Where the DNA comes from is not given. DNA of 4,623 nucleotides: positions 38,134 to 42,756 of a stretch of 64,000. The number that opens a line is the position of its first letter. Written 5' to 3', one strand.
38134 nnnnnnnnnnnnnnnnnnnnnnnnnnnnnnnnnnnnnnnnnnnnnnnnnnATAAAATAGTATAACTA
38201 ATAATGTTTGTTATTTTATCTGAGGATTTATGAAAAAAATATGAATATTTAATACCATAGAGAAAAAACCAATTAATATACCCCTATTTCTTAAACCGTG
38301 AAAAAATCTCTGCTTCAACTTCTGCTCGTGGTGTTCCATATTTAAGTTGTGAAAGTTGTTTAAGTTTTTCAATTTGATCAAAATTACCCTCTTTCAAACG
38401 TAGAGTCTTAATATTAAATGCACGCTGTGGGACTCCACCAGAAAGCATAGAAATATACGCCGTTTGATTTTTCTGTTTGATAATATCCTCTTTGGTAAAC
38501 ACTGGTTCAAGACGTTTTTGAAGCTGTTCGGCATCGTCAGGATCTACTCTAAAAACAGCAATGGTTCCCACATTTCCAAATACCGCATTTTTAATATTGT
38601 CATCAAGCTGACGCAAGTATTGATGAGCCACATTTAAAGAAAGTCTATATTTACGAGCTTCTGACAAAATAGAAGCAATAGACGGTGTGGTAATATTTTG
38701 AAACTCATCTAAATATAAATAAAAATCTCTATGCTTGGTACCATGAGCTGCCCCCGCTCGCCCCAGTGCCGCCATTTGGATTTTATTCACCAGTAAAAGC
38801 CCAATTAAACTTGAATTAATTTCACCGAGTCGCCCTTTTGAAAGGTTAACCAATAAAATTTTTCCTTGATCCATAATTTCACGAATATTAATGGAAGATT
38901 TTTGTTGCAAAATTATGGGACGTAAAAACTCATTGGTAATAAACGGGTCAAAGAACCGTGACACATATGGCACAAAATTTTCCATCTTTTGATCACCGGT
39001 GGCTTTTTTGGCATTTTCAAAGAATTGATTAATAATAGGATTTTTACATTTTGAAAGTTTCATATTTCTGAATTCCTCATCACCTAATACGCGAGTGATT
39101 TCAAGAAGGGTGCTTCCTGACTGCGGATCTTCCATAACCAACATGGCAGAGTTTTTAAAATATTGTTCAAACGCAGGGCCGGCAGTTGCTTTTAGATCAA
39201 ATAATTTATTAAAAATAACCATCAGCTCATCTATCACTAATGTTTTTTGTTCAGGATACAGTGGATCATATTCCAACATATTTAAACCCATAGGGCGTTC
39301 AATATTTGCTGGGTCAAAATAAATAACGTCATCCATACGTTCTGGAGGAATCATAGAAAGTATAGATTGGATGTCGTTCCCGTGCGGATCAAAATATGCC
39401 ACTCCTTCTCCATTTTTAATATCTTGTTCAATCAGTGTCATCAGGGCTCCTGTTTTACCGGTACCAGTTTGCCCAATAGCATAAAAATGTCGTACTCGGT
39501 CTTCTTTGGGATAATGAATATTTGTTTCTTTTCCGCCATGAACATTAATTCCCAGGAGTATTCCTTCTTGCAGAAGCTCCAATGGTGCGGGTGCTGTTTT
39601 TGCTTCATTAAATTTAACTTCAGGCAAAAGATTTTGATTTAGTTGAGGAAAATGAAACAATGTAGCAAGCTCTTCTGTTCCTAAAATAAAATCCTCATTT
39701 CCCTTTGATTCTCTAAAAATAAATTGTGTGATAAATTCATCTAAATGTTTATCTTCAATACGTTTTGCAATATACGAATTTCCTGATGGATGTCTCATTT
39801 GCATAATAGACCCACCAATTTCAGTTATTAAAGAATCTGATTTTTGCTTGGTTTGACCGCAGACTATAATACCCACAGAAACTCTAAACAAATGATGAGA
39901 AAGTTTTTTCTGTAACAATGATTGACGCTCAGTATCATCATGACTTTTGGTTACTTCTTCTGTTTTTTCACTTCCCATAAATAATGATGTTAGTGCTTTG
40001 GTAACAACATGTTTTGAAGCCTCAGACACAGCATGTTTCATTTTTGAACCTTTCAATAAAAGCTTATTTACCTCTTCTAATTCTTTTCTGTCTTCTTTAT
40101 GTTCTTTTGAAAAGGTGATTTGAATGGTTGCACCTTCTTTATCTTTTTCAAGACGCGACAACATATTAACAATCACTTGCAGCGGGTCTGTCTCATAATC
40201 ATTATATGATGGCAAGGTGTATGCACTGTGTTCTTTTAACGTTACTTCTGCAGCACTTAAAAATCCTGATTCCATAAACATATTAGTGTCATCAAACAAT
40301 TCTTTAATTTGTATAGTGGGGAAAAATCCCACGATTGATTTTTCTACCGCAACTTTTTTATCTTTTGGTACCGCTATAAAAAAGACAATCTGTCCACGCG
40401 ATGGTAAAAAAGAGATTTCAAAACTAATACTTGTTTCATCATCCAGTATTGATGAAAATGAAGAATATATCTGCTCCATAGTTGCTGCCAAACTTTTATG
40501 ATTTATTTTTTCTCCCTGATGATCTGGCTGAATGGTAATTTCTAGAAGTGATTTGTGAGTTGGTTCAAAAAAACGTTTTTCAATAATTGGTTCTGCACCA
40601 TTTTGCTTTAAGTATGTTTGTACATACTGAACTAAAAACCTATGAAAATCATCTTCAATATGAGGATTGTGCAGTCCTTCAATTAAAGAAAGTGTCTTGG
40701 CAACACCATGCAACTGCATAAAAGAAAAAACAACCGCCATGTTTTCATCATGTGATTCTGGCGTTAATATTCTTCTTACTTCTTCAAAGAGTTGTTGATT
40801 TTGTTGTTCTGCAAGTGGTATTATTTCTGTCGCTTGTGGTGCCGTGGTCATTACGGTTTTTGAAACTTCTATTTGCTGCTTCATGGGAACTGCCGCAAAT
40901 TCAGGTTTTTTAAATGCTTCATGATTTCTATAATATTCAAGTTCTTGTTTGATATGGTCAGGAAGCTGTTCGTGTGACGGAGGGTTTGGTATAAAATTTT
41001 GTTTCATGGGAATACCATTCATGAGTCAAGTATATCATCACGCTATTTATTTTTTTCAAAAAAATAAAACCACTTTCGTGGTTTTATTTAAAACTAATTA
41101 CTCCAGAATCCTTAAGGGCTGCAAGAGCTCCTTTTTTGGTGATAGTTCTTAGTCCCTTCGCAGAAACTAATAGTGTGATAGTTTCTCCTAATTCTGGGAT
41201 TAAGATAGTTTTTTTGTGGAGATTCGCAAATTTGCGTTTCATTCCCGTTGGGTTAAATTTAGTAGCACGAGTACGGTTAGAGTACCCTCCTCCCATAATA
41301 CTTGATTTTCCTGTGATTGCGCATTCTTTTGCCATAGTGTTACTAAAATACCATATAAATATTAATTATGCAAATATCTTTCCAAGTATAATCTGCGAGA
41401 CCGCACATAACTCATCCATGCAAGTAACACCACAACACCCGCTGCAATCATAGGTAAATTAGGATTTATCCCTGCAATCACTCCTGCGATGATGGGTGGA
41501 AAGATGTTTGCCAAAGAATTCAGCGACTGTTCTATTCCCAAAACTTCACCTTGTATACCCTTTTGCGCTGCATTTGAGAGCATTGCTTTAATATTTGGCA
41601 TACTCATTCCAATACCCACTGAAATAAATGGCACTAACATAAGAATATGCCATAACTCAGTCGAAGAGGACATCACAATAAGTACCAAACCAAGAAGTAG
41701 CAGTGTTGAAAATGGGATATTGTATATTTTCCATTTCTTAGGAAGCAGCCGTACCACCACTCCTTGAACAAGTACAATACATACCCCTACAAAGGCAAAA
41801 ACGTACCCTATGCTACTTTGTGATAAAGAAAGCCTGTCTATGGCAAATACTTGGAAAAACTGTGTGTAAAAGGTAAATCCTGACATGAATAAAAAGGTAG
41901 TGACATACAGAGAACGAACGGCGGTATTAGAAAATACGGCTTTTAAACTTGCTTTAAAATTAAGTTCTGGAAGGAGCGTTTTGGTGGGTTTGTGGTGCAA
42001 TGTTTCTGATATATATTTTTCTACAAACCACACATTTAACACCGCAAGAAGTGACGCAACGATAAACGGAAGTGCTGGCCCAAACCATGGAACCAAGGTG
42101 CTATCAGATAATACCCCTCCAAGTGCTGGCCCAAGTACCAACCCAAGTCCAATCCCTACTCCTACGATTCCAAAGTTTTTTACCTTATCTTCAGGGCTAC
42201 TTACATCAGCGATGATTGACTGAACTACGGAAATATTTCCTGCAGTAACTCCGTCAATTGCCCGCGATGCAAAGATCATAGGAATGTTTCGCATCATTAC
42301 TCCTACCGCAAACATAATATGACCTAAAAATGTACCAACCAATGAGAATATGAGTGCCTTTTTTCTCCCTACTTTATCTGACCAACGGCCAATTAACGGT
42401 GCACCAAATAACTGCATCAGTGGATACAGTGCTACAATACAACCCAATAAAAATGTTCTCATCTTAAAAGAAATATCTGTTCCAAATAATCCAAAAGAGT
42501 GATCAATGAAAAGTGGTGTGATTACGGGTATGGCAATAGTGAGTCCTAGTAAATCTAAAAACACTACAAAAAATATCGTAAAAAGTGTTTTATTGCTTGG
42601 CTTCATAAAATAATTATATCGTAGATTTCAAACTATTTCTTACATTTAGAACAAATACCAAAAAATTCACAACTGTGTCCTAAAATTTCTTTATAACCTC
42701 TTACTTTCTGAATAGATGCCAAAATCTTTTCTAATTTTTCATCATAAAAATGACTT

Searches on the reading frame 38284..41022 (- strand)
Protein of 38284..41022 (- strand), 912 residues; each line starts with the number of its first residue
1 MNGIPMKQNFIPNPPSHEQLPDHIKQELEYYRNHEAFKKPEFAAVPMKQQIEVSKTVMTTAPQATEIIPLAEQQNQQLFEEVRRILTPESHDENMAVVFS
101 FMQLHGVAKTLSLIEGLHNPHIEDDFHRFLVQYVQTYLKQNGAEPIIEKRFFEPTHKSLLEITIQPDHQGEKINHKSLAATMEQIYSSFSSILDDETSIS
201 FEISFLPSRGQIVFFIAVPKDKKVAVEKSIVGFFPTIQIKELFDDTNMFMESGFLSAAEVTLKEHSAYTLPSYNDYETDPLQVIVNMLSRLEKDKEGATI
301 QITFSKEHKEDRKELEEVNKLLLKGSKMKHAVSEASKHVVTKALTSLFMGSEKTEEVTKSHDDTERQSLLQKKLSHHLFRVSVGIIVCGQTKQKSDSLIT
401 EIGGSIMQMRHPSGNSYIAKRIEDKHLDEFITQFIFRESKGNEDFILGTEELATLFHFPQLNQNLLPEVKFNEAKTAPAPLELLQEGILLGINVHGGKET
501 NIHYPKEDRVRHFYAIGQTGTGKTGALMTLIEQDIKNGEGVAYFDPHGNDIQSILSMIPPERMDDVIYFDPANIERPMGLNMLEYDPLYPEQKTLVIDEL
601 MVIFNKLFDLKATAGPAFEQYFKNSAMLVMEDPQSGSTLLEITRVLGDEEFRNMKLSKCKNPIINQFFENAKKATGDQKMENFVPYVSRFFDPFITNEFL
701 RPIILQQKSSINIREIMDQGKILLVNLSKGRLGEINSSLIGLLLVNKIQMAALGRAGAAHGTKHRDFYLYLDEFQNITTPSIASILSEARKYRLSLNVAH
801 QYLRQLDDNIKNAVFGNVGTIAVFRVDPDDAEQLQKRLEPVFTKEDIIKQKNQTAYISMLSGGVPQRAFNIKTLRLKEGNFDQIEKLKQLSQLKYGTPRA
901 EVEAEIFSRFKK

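Call 18: search_protein_families(library=ncbifam, proteins=[window:38284-41022:-], max_evalue=0.00001)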
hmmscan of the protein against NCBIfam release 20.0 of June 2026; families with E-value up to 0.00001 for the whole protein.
window:38284-41022:- (912 aa): 3 families
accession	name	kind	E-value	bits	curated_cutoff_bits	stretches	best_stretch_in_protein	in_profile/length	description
TIGR03743.1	SXT_TraD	subfamily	5.2e-11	41.7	366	1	497-555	162-221/636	conjugative transfer system coupling protein TraD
TIGR03754.1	conj_TOL_TraD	equivalog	1.1e-08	34.1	647.55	1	460-549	136-219/643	type IV conjugative transfer system coupling protein TraD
NF045973.1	conju_CD1115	equivalog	1.3e-08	34.1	250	0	745-827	270-358/442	VirD4-like conjugal transfer protein, CD1115 family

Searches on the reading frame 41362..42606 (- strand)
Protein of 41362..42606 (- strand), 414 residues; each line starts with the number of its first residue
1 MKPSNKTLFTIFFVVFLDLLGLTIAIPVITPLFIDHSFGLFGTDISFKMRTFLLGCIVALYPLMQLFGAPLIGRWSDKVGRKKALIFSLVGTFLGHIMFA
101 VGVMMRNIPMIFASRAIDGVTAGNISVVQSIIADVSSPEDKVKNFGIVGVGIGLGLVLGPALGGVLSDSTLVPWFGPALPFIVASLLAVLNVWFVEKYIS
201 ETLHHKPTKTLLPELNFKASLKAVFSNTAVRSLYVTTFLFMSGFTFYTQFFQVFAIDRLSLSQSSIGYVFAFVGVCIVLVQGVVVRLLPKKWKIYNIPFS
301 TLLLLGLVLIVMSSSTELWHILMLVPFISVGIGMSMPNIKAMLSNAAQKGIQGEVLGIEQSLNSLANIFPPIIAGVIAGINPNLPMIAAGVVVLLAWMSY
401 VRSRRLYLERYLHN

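Call 18: search_protein_families(library=ncbifam, proteins=[window:41362-42606:-], max_evalue=0.00001)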
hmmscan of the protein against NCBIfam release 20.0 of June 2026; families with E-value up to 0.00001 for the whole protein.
window:41362-42606:- (414 aa): 27 families (the best 25 are shown)
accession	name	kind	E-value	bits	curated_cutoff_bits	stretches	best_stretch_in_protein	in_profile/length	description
NF012174.0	tet_MFS_A_B_C_D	equivalog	4.8e-51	173.8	475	1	5-400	1-375/382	Tet(A)/Tet(B)/Tet(C) family tetracycline efflux MFS transporter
NF045486.1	tet_MFS_30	exception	8.1e-33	114.2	730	1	5-378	2-357/392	tetracycline efflux MFS transporter Tet(30)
NF012207.0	tet_MFS_H_J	exception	1.4e-32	113.2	700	1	5-377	2-357/392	Tet(H)/Tet(J) family tetracycline efflux MFS transporter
NF012191.0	tet_MFS_C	exception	6.1e-32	111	850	1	4-378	3-359/396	tetracycline efflux MFS transporter Tet(C)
NF045684.1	tet_MFS_65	exception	8.2e-32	110.8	800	1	16-380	6-351/383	tetracycline efflux MFS transporter Tet(65)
NF012195.0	tet_MFS_H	exception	6e-31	107.9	840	1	5-377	2-357/392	tetracycline efflux MFS transporter Tet(H)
NF012186.0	tet_MFS_D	exception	9.6e-31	107.2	775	1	8-377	5-354/394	tetracycline efflux MFS transporter Tet(D)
NF012177.1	tet_MFS_42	exception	1.1e-30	107.2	850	1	14-382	5-363/411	tetracycline efflux MFS transporter Tet(42)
NF012194.0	tet_MFS_J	exception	1.3e-29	103.3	870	1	5-377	2-357/398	tetracycline efflux MFS transporter Tet(J)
NF012193.0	tet_MFS_A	exception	1.7e-28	99.7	840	1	5-377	3-357/394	tetracycline efflux MFS transporter Tet(A)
NF012188.1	tet_MFS_Y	exception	1.9e-28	99.6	820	1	6-379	3-357/391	tetracycline efflux MFS transporter Tet(Y)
NF045488.1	tet_MFS_62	exception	9.3e-27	94.1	775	1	5-372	1-350/385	tetracycline efflux MFS transporter Tet(62)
NF012187.0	tet_MFS_E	exception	5e-26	91.7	820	1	5-375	2-355/405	tetracycline efflux MFS transporter Tet(E)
TIGR00880.1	2_A_01_02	superfamily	7.3e-25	87.7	131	1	55-194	1-133/141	multidrug resistance protein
NF012190.1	tet_MFS_B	exception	2.8e-24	85.9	850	1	13-388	10-365/400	tetracycline efflux MFS transporter Tet(B)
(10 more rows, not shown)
